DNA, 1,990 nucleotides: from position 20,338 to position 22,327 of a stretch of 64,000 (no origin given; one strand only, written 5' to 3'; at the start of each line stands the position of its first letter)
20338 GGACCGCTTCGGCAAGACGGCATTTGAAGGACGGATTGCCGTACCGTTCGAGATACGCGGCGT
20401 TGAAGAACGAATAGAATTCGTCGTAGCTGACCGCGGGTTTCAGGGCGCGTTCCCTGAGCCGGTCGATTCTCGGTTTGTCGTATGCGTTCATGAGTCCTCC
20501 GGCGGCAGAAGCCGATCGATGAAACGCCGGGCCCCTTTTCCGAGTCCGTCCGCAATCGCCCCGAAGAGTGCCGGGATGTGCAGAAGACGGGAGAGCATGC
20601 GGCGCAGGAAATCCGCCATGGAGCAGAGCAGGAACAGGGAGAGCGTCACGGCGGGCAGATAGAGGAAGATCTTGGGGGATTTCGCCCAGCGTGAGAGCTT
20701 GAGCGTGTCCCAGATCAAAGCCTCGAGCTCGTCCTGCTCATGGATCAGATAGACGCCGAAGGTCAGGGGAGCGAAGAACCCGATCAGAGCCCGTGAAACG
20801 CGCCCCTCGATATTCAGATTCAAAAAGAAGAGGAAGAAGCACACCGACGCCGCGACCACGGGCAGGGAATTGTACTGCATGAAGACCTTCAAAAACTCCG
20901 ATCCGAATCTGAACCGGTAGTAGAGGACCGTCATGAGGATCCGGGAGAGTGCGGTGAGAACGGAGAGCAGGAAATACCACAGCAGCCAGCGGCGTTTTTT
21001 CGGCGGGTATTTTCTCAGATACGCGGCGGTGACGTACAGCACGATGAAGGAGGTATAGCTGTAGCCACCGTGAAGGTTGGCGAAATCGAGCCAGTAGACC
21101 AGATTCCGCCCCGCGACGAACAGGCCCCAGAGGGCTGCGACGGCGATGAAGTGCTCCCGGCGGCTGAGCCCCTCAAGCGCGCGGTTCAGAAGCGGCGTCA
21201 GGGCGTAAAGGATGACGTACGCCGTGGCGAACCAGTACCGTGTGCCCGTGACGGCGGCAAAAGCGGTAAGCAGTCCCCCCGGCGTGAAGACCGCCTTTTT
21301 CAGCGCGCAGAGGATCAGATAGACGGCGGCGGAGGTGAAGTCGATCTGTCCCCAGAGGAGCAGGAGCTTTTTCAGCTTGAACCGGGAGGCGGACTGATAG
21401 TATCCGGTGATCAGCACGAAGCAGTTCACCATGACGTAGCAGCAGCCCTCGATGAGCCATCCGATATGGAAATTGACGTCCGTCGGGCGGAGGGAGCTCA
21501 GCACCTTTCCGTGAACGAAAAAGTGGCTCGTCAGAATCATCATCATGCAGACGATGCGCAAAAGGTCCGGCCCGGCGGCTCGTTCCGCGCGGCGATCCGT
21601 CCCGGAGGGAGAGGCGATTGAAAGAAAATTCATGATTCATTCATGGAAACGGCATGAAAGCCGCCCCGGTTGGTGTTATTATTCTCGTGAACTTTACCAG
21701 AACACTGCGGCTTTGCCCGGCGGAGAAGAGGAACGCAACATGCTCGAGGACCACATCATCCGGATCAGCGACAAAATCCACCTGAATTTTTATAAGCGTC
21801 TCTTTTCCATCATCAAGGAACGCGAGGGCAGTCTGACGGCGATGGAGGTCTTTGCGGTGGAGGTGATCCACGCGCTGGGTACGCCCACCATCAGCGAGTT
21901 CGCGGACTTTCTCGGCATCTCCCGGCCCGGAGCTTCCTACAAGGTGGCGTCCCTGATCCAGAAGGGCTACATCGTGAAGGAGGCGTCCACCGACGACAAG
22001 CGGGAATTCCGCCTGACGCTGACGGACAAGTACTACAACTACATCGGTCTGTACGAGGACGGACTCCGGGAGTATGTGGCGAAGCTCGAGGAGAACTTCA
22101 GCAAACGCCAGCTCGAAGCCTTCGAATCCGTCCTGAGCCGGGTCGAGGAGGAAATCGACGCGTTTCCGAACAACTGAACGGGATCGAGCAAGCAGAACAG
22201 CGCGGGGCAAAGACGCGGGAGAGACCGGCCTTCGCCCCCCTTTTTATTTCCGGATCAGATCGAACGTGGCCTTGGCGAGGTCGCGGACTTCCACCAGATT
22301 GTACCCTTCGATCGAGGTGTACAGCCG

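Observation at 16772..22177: Short glycyl radical enzyme with no activase, coupled to a membrane acyltransferase-3 and an orphan lipoprotein SBP, with a divergent MarR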

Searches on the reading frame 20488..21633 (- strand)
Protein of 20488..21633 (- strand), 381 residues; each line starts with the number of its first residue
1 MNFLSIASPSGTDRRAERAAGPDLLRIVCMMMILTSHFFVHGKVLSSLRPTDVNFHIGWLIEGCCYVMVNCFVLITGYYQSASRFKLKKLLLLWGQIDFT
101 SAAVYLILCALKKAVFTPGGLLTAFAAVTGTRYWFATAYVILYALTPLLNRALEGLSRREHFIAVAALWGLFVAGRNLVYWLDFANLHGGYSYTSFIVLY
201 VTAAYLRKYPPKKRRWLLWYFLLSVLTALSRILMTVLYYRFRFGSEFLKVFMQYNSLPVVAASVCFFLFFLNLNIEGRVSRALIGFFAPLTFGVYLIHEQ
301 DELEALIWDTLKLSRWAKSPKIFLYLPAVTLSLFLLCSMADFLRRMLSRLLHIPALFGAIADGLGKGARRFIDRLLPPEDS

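Call 3: search_protein_families(library=pfam, proteins=[window:20488-21633:-], max_evalue=0.01)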
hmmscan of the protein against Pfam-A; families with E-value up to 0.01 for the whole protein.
window:20488-21633:- (381 aa): 1 family
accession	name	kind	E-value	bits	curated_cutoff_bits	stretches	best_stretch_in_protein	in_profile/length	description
PF01757.29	Acyl_transf_3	-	6.8e-18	65.2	31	1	21-334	3-318/326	Acyltransferase domain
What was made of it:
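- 20488..21633 (-): Acyltransferase-3 membrane protein (381 aa, no SGNH domain). Its stop overlaps the GRE start (ATGA). PF01757 at 65 bits against a cutoff of 31 (call 3).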

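Call 4: search_protein_families(library=ncbifam, proteins=[window:20488-21633:-], max_evalue=0.01)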
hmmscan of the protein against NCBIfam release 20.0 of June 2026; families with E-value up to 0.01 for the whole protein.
window:20488-21633:- (381 aa): 0 families

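Call 57: find_homologous_proteins(query=window:20488-21633:-, max_evalue=0.00001)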
Query window:20488-21633:- (381 aa): 181 proteins with E <= 0.00001 among 8000 candidates; the best 120 are listed.
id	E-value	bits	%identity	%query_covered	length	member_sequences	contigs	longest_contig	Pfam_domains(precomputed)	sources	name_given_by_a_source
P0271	1.9e-242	822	97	100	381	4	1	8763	PF01757.29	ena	-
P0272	1.5e-208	711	85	100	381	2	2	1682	PF01757.29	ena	-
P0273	9.2e-205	698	82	100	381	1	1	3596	PF01757.29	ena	-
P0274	1.2e-184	632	75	100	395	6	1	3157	PF01757.29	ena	-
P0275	5.1e-182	623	75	100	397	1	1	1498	PF01757.29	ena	-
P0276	2.7e-176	604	73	100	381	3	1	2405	PF01757.29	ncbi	-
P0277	1.0e-175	603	72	100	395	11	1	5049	PF01757.29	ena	-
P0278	3.0e-175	601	73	100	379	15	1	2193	PF01757.29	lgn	-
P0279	7.1e-173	593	71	100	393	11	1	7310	PF01757.29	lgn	-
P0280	5.1e-163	561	67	100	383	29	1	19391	PF01757.29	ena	-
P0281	2.4e-158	545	63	100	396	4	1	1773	PF01757.29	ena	-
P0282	2.1e-152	526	64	97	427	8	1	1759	PF01757.29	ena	-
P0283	1.9e-144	500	62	96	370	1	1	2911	PF01757.29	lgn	-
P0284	9.9e-134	464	60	94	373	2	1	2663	PF01757.29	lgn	-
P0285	5.8e-131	455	58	96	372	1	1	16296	PF01757.29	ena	-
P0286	7.3e-130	452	60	94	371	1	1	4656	PF01757.29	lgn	-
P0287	1.8e-128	447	56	96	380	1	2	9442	PF01757.29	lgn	-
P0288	2.3e-128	447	68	77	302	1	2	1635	PF01757.29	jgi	-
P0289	4.1e-128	446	57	96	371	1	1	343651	PF01757.29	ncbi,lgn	-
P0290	9.1e-127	441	58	95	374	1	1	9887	PF01757.29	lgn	-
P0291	1.1e-126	441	60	93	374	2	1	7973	PF01757.29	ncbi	-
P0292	1.3e-125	438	57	98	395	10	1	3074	PF01757.29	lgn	-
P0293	2.6e-124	433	55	97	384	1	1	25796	PF01757.29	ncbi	-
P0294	1.1e-123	431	57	94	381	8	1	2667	PF01757.29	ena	-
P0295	5.4e-123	429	54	99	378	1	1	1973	PF01757.29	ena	-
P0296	7.6e-123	429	56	96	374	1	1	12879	PF01757.29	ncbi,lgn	-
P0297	1.1e-122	428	54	99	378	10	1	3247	PF01757.29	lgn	-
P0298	1.2e-122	428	55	97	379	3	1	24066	PF01757.29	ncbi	-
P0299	1.4e-122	428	55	98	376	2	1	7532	PF01757.29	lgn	-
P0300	4.3e-122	426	56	97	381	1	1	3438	PF01757.29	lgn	-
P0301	4.8e-122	426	54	97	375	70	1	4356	PF01757.29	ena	-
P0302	8.8e-122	425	54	99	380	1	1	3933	PF01757.29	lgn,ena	-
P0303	3.0e-121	423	55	96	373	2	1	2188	PF01757.29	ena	-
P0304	3.1e-121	423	55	96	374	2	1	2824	PF01757.29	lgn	-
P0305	4.7e-121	423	55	98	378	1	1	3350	PF01757.29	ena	-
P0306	6.3e-120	419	55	95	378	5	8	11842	PF01757.29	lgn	-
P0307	6.7e-120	419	56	95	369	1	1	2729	PF01757.29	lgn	-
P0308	1.0e-119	418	54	96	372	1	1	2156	PF01757.29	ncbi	ncbi:MAG: acyltransferase [Eubacteriales bacterium]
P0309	2.1e-119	417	55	96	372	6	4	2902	PF01757.29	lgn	-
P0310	3.2e-119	417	53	97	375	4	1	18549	PF01757.29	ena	-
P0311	7.4e-117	409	55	96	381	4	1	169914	PF01757.29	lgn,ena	-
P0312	1.7e-116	408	55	97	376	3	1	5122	PF01757.29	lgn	-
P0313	3.0e-114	400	66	70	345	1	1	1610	PF01757.29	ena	-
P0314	5.1e-112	393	62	78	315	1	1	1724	PF01757.29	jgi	-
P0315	2.8e-81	292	59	63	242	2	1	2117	PF01757.29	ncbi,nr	ncbi:MAG: hypothetical protein J6I42_07045 [Clostridia bacterium]|nr:hypothetical protein [Clostridi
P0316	6.9e-66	241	36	95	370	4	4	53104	PF01757.29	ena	-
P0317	1.9e-62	230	38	97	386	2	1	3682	PF01757.29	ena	-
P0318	2.1e-62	230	35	96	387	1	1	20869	PF01757.29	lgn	-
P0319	2.8e-62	229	35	96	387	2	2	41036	PF01757.29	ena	-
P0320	3.5e-61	226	42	78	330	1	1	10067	PF01757.29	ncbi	-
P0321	1.9e-60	223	35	95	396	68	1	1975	PF01757.29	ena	-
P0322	3.9e-60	222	36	90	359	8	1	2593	PF01757.29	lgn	-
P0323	5.0e-59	219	36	94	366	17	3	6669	PF01757.29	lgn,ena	-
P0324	2.4e-58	216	33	97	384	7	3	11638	PF01757.29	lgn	-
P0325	3.2e-57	213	34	95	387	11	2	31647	PF01757.29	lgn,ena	-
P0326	5.4e-57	212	34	93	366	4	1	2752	PF01757.29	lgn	-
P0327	1.2e-55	207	36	91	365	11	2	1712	PF01757.29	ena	-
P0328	3.8e-55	206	35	94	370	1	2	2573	PF01757.29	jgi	-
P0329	9.2e-55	204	36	92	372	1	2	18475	PF01757.29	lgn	-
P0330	2.4e-54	203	35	94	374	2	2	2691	PF01757.29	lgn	-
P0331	5.5e-54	202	35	91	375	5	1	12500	PF01757.29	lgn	-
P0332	5.3e-53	199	38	88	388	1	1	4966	PF01757.29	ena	-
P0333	5.5e-53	199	34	93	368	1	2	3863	PF01757.29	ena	-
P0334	2.4e-52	197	35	93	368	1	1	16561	PF01757.29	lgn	-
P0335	2.6e-52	196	35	94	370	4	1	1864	PF01757.29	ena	-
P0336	2.8e-52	196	36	78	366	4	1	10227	PF01757.29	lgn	-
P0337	1.4e-51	194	33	89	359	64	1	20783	PF01757.29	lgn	-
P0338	4.4e-51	192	38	82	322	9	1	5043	PF01757.29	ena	-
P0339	8.0e-51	192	33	97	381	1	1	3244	PF01757.29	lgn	-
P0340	1.0e-49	188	34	97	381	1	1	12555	PF01757.29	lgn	-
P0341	8.5e-47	178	35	78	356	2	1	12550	PF01757.29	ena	-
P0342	2.8e-46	177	36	86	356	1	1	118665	PF01757.29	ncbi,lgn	ncbi:MAG: acyltransferase [Veillonellales bacterium]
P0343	8.1e-46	175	34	86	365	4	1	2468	PF01757.29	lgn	-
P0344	1.2e-45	174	34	89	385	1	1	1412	PF01757.29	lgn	-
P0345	1.6e-43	167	30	94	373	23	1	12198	PF01757.29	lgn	-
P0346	5.0e-43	166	30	94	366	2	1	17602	PF01757.29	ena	-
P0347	7.5e-43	165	36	74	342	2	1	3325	PF01757.29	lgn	-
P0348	8.9e-43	165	31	95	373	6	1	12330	PF01757.29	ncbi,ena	-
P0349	9.5e-43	165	35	87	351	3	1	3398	PF01757.29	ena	-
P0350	3.6e-41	160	32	96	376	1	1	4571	PF01757.29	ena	-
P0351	9.9e-39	152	32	88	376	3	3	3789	PF01757.29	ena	-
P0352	2.5e-38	150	31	92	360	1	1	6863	PF01757.29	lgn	-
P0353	8.0e-38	149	32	91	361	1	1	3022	PF01757.29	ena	-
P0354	1.9e-37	147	36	59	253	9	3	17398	PF01757.29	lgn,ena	-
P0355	2.5e-37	147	34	89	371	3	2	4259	PF01757.29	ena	-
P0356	3.8e-37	147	32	85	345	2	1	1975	PF01757.29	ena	-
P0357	4.2e-37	146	35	80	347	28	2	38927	PF01757.29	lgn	-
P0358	1.4e-36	145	32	87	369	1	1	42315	PF01757.29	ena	-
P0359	3.6e-35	140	31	93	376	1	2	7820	PF01757.29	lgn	-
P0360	8.8e-35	139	34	76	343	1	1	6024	PF01757.29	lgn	-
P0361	1.2e-34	138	31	88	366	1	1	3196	PF01757.29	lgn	-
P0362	1.9e-34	138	30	90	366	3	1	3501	PF01757.29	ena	-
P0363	2.0e-34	138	29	88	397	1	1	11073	PF01757.29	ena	-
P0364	2.7e-34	137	31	89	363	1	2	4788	PF01757.29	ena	-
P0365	3.9e-34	137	29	98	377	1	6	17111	PF01757.29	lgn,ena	-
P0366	6.1e-34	136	30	90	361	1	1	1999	PF01757.29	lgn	-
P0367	6.9e-34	136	30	92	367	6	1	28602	PF01757.29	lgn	-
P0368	1.3e-33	135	33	81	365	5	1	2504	PF01757.29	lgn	-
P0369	3.0e-32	130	30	94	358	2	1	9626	PF01757.29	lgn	-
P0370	1.2e-31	128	31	89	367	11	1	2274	PF01757.29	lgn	-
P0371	2.1e-31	128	32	88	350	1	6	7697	PF01757.29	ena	-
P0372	2.8e-31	127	29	97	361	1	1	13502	PF01757.29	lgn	-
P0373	7.9e-31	126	31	89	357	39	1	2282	PF01757.29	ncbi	-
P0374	2.8e-30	124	29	92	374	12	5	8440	PF01757.29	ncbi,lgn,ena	-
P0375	1.8e-29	121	31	74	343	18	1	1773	PF01757.29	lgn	-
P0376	2.7e-29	121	29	96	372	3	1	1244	PF01757.29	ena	-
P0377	6.4e-29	119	29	90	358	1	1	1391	PF01757.29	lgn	-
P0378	7.0e-29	119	34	73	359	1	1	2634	PF01757.29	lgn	-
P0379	1.0e-28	119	29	89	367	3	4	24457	PF01757.29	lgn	-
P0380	1.4e-28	118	30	87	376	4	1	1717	PF01757.29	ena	-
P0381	2.5e-28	117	28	88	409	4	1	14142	PF01757.29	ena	-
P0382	3.9e-28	117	29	89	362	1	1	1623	PF01757.29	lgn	-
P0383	8.8e-28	116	30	87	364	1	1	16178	PF01757.29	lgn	-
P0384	1.8e-27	115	29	92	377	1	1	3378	PF01757.29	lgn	-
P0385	3.9e-27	114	29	86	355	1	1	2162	PF01757.29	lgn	-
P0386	4.8e-27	113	28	86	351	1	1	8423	PF01757.29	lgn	-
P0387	5.3e-27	113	28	86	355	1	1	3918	PF01757.29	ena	-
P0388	1.1e-26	112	28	78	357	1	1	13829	PF01757.29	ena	-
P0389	1.2e-26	112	30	87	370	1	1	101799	PF01757.29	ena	-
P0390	1.7e-26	111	27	92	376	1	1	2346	PF01757.29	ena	-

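Call 58: find_encoding_contigs(protein=P0289, flank=6000, max_places=2)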
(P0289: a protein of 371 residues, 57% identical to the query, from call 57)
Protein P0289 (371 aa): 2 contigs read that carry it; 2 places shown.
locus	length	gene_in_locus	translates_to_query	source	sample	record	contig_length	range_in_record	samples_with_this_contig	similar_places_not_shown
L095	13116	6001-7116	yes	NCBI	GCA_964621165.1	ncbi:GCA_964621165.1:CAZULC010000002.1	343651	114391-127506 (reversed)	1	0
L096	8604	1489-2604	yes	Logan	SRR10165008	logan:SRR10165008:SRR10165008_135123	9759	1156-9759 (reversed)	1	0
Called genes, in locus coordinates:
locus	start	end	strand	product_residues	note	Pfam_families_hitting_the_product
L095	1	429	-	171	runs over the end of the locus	PF17802:SpaA (faint)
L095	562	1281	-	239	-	-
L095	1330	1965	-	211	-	-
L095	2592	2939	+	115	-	PF01187:MIF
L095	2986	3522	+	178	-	PF01613:Flavin_Reduct (weak)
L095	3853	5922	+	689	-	PF00009:GTP_EFTU, PF22042:EF-G_D2, PF14492:EFG_III, PF16658:RF3_C, PF03764:EFG_IV, PF00679:EFG_C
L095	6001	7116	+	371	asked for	PF01757:Acyl_transf_3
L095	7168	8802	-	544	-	PF00512:HisKA, PF02518:HATPase_c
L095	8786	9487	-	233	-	PF00072:Response_reg, PF00486:Trans_reg_C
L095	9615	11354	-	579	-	-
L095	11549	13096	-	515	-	PF02557:VanY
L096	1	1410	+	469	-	?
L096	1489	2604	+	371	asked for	PF01757:Acyl_transf_3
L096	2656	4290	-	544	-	PF00512:HisKA, PF02518:HATPase_c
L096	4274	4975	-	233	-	PF00072:Response_reg, PF00486:Trans_reg_C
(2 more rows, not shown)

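Call 59: find_encoding_contigs(protein=P0311, flank=6000, max_places=2)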
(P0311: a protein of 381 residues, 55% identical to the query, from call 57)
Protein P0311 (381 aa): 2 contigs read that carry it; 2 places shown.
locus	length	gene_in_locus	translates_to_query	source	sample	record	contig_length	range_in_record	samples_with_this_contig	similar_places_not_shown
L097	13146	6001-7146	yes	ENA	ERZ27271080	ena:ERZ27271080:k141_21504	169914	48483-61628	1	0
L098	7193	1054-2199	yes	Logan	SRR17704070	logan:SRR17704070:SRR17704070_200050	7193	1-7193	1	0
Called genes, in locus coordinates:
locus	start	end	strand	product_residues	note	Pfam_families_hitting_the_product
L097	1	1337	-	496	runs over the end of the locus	-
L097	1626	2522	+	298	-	PF00528:BPD_transp_1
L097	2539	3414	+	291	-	PF00528:BPD_transp_1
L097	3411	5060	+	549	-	PF01547:SBP_bac_1, PF13416:SBP_bac_8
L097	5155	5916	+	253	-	-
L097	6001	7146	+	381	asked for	PF01757:Acyl_transf_3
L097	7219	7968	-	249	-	PF13145:Rotamase_2, PF00639:Rotamase, PF13616:Rotamase_3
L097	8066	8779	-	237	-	PF07833:Cu_amine_oxidN1 (weak), PF08305:NPCBM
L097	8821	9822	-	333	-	-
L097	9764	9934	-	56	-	-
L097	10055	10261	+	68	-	PF01381:HTH_3, PF12844:HTH_19, PF13443:HTH_26, PF13560:HTH_31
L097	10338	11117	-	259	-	-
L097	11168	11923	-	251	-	PF00106:adh_short, PF08659:KR (faint), PF13561:adh_short_C2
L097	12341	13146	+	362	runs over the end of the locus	PF00561:Abhydrolase_1 (faint), PF12146:Hydrolase_4, PF12697:Abhydrolase_6, PF12146:Hydrolase_4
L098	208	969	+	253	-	-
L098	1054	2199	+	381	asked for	PF01757:Acyl_transf_3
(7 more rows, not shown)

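Call 60: find_encoding_contigs(protein=P0316, flank=6000, max_places=2)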
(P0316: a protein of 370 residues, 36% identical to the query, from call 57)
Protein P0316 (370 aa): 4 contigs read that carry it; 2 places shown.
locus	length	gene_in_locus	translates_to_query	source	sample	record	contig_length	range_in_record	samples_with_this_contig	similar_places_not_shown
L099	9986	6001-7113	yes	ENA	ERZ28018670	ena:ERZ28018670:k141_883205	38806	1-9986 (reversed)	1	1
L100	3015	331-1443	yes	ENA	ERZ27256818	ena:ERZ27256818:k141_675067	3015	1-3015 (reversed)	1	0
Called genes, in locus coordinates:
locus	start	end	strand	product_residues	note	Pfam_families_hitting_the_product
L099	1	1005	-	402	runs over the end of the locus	PF00005:ABC_tran, PF13304:AAA_21 (weak)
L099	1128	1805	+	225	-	PF00702:Hydrolase, PF12710:HAD, PF13419:HAD_2, PF13242:Hydrolase_like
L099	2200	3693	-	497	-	-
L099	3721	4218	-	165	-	PF13302:Acetyltransf_3, PF00583:Acetyltransf_1, PF13508:Acetyltransf_7, PF13673:Acetyltransf_10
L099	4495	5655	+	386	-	PF13529:Peptidase_C39_2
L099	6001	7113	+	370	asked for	PF01757:Acyl_transf_3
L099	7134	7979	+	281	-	PF01734:Patatin, PF19890:DUF6363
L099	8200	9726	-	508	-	PF00150:Cellulase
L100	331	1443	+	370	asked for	PF01757:Acyl_transf_3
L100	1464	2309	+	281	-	PF01734:Patatin, PF19890:DUF6363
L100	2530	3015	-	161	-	?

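Call 62: find_encoding_contigs(protein=P0293, flank=5000, max_places=2)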
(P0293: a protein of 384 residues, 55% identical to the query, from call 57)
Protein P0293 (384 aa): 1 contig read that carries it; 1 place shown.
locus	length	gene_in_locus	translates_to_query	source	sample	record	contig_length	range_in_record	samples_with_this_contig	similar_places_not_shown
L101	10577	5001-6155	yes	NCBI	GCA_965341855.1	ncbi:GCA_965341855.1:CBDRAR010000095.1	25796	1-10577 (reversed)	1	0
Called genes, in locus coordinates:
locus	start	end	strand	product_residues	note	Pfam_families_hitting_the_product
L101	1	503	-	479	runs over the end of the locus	-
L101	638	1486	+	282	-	PF00583:Acetyltransf_1, PF13673:Acetyltransf_10 (weak), PF13508:Acetyltransf_7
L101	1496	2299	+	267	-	PF00583:Acetyltransf_1, PF13508:Acetyltransf_7 (weak)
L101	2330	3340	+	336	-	PF01208:URO-D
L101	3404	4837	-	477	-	-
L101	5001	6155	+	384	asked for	PF01757:Acyl_transf_3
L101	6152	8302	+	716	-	PF02901:PFL-like, PF01228:Gly_radical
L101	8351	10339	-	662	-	PF02901:PFL-like, PF01228:Gly_radical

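Call 63: find_encoding_contigs(protein=P0298, flank=5000, max_places=2)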
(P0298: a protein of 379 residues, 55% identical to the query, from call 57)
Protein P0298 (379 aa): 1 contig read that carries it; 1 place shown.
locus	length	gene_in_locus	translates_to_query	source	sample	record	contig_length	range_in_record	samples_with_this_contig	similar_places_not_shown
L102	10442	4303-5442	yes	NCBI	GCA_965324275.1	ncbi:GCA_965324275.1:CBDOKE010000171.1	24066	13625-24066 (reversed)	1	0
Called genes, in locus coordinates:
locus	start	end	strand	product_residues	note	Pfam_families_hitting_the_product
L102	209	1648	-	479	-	-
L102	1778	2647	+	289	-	PF00583:Acetyltransf_1, PF13673:Acetyltransf_10 (weak), PF13508:Acetyltransf_7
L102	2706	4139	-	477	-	-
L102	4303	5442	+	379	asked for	PF01757:Acyl_transf_3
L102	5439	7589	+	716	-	PF02901:PFL-like, PF01228:Gly_radical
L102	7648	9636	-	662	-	PF02901:PFL-like, PF01228:Gly_radical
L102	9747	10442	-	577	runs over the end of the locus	-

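Call 64: find_encoding_contigs(protein=P0285, flank=5000, max_places=2)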
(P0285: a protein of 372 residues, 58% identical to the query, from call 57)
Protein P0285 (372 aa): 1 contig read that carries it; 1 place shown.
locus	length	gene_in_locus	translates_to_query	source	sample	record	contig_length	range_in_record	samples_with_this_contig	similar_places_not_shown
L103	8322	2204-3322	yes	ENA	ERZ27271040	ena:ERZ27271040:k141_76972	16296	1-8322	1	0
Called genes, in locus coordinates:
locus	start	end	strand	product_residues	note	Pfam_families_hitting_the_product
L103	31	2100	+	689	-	PF00009:GTP_EFTU, PF22042:EF-G_D2, PF14492:EFG_III, PF16658:RF3_C (weak), PF03764:EFG_IV, PF00679:EFG_C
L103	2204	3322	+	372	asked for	PF01757:Acyl_transf_3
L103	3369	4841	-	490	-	PF00512:HisKA, PF02518:HATPase_c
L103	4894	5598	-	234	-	PF00072:Response_reg, PF00486:Trans_reg_C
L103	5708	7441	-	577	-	PF17820:PDZ_6 (faint), PF00089:Trypsin, PF13365:Trypsin_2, PF13180:PDZ_2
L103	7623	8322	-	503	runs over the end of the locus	PF02557:VanY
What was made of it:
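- Closest known: Acyltransferase-3. Different: Its orthologs sit next to an envelope-stress-like block of HK, RR, HtrA and VanY genes (calls 58, 64).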

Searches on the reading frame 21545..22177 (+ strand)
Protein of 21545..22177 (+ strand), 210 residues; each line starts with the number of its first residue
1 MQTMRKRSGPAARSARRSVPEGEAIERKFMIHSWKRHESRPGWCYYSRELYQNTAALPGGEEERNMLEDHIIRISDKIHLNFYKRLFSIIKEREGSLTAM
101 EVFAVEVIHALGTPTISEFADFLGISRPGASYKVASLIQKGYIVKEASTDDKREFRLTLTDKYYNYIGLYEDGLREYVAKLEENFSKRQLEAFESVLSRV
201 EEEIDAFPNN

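Call 3: search_protein_families(library=pfam, proteins=[window:21545-22177:+], max_evalue=0.01)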
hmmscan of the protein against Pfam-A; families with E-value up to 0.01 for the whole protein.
window:21545-22177:+ (210 aa): 3 families
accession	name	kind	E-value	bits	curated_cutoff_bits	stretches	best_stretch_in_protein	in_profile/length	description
PF12802.13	MarR_2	-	2.8e-10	40.6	27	1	97-154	3-61/61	MarR family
PF01047.28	MarR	-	1.8e-09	37.8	24.6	1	97-154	1-58/59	MarR family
PF13463.12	HTH_27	-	2.3e-07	31.4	22.2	1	97-162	1-67/68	Winged helix DNA-binding domain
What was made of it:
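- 21739..22177 (+): MarR-family regulator (146 aa from the ATG at 21739). PF12802 at 2.8e-10 and PF01047 at 1.8e-9 (call 3).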

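Call 4: search_protein_families(library=ncbifam, proteins=[window:21545-22177:+], max_evalue=0.01)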
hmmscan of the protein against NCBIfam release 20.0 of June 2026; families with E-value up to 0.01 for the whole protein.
window:21545-22177:+ (210 aa): 11 families
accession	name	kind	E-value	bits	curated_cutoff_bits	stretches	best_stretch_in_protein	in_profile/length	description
NF050133.1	TransRegFabT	equivalog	1.3e-06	28.7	200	1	97-201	27-131/138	fatty acid biosynthesis transcriptional regulator FabT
NF045593.1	bilirub_TF_BilQ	equivalog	9.6e-06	25.3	125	1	117-202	48-133/135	bilirubin utilization transcriptional regulator BilQ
TIGR02337.1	HpaR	equivalog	3.6e-05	23.6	121.2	1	105-199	34-128/130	homoprotocatechuate degradation operon regulator HpaR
NF002926.0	PRK03573.1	equivalog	4.3e-05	23.5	120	1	118-206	51-139/144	transcriptional regulator SlyA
TIGR04472.1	reg_rSAM_mob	hypoth_equivalog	4.7e-05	23.4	240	1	138-206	70-138/141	radical SAM mobile pair system MarR family transcriptional regulator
NF053777.1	Saro0803TransReg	equivalog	7.5e-05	22.5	200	1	117-201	55-139/140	Saro_0803 family transcriptional regulator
NF047395.1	TransRegLtdR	equivalog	0.00036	20.3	250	1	130-179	82-131/166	transcriptional regulator LdtR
NF053814.1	teico_TcaR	equivalog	0.00037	20.6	170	1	107-209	46-150/151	MarR family transcriptional regulator TcaR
TIGR01889.1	Staph_reg_Sar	paralog_domain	0.0021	18.4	62.6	1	112-167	42-97/109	staphylococcal accessory regulator family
NF008122.0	PRK10870.1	equivalog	0.0022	17.7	157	1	117-193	75-154/176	transcriptional repressor MprA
TIGR00281.1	TIGR00281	equivalog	0.0045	16.6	89.2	1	121-179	106-163/186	SMC-Scp complex subunit ScpB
